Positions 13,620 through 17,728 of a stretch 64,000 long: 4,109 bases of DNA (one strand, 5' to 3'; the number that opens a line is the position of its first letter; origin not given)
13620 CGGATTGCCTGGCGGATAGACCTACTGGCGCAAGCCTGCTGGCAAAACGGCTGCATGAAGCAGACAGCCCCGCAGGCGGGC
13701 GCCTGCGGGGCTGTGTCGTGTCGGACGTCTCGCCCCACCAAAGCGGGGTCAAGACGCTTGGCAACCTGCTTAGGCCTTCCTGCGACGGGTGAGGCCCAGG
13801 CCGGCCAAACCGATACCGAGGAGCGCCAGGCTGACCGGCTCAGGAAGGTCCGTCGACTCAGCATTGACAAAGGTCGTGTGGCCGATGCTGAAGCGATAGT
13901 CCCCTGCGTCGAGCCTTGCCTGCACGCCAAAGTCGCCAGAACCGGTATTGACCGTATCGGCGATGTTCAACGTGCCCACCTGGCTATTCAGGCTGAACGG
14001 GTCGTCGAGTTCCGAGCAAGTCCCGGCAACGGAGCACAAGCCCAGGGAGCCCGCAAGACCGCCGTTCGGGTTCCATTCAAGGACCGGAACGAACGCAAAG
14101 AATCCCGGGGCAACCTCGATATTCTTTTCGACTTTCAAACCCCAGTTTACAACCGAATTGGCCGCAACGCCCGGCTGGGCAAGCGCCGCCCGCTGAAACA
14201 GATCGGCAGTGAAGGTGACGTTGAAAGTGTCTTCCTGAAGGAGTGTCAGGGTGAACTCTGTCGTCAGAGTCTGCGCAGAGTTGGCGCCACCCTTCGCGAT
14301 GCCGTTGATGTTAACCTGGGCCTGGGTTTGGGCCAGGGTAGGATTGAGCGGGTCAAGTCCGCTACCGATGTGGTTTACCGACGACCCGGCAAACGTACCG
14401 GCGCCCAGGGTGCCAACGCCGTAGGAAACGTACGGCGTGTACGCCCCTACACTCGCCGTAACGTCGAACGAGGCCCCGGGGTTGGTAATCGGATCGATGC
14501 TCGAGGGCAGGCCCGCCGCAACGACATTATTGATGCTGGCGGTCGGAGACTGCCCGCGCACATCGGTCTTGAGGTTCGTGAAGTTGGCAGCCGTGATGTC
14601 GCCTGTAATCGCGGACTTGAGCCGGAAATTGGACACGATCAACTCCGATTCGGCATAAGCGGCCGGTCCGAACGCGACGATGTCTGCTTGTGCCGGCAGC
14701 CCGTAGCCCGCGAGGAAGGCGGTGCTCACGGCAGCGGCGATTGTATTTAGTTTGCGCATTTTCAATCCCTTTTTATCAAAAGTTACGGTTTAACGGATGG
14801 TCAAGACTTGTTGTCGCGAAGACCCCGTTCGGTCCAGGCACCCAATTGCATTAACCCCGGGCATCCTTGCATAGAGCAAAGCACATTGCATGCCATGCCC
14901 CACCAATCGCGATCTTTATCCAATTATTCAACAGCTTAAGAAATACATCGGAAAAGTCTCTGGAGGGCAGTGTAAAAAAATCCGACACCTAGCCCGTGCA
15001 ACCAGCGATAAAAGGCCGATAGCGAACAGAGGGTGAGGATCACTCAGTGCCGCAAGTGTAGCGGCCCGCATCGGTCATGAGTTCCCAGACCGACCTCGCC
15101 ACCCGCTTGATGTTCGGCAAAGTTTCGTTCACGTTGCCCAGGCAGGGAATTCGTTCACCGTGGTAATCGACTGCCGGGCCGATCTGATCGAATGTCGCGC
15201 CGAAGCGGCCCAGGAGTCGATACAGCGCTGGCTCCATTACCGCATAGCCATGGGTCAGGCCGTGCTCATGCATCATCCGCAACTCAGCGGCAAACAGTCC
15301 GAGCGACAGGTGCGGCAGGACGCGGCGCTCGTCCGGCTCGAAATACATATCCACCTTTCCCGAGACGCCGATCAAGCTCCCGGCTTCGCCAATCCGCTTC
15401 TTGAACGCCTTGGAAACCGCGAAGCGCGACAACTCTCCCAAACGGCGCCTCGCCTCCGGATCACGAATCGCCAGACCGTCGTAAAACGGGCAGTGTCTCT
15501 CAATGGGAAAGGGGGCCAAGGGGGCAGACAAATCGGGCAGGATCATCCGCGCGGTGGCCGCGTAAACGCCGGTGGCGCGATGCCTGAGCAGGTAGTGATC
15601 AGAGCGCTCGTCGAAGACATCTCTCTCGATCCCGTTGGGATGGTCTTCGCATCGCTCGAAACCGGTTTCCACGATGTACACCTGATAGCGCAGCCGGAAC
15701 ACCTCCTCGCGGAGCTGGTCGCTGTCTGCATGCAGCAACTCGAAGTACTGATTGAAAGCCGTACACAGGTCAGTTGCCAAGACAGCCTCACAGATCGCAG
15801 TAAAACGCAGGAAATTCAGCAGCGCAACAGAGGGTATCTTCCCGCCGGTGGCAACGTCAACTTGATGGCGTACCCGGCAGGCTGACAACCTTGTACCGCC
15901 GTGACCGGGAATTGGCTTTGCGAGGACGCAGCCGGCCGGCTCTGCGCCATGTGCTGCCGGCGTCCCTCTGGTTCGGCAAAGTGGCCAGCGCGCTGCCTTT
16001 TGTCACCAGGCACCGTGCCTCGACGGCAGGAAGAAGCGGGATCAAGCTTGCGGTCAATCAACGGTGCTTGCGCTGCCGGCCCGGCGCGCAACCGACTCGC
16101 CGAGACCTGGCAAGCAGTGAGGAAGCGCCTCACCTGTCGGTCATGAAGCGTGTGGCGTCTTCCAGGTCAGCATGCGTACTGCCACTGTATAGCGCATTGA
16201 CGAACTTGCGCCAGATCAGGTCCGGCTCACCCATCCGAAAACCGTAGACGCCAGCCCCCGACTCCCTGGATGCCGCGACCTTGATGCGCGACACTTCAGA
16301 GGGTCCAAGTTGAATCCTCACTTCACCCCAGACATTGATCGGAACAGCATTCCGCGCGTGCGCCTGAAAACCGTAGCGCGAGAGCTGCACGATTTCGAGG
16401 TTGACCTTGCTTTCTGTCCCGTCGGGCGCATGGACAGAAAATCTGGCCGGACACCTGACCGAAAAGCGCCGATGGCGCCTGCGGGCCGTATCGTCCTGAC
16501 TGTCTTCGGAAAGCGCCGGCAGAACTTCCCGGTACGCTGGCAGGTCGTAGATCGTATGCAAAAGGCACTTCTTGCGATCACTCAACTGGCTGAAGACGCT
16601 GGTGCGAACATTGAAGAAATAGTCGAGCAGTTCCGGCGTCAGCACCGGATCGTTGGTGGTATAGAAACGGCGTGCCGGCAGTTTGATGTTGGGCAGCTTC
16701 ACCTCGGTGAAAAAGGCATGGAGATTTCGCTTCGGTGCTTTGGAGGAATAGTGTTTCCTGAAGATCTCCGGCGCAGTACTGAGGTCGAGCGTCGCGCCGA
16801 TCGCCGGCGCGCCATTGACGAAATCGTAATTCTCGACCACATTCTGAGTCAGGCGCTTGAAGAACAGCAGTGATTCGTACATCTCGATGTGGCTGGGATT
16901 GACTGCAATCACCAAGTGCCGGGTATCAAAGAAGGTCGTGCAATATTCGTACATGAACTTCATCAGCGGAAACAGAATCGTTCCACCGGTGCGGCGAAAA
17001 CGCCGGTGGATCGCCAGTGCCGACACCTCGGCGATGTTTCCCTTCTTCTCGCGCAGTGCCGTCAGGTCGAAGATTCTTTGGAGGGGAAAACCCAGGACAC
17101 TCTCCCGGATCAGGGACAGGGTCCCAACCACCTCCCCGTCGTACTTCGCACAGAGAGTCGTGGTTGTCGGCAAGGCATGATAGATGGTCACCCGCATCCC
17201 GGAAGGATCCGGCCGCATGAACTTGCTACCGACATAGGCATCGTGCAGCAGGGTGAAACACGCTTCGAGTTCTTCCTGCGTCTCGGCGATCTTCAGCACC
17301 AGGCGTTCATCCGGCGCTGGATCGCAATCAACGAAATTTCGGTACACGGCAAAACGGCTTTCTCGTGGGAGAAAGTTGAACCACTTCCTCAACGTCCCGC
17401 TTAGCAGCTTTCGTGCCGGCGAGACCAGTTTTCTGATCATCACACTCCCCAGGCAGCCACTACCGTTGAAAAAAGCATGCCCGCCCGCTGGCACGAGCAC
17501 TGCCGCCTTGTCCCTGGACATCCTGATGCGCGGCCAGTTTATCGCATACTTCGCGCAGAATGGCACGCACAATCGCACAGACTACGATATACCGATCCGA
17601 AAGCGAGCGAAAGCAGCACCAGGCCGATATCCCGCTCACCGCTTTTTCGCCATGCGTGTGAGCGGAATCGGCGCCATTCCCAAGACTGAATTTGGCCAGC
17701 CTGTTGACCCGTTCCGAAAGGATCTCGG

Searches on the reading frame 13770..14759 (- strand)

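Call 61: search_protein_families(library=pfam, max_evalue=0.001, proteins=[window:13770-14759:-])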
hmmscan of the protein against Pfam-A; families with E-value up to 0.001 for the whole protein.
window:13770-14759:- (329 aa): 1 family
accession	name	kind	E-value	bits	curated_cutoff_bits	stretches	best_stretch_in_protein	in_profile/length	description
PF07589.16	PEP-CTERM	-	0.00062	20.2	20.7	1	306-326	3-24/24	PEP-CTERM motif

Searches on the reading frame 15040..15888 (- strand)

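Call 61: search_protein_families(library=pfam, max_evalue=0.001, proteins=[window:15040-15888:-])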
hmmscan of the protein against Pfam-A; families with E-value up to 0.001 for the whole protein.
window:15040-15888:- (282 aa): 3 families
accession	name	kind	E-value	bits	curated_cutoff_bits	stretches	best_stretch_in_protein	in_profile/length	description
PF13444.12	Acetyltransf_5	-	2.4e-12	47.8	22.4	1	66-165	1-94/102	Acetyltransferase (GNAT) domain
PF21926.2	FeeM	-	2.7e-06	27.7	27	1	62-165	1-95/158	N-acyl amino acid synthase FeeM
PF00765.23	Autoind_synth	-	0.00022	21.3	24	0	59-117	10-65/183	Autoinducer synthase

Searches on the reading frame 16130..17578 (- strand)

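Call 61: search_protein_families(library=pfam, max_evalue=0.001, proteins=[window:16130-17578:-])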
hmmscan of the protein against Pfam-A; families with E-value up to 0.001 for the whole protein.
window:16130-17578:- (482 aa): 2 families
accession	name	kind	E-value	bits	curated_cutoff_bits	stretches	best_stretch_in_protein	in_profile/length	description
PF21926.2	FeeM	-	8.8e-44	149.5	27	1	106-265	1-158/158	N-acyl amino acid synthase FeeM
PF00583.31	Acetyltransf_1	-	0.00021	22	20.7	1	131-235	23-112/116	Acetyltransferase (GNAT) family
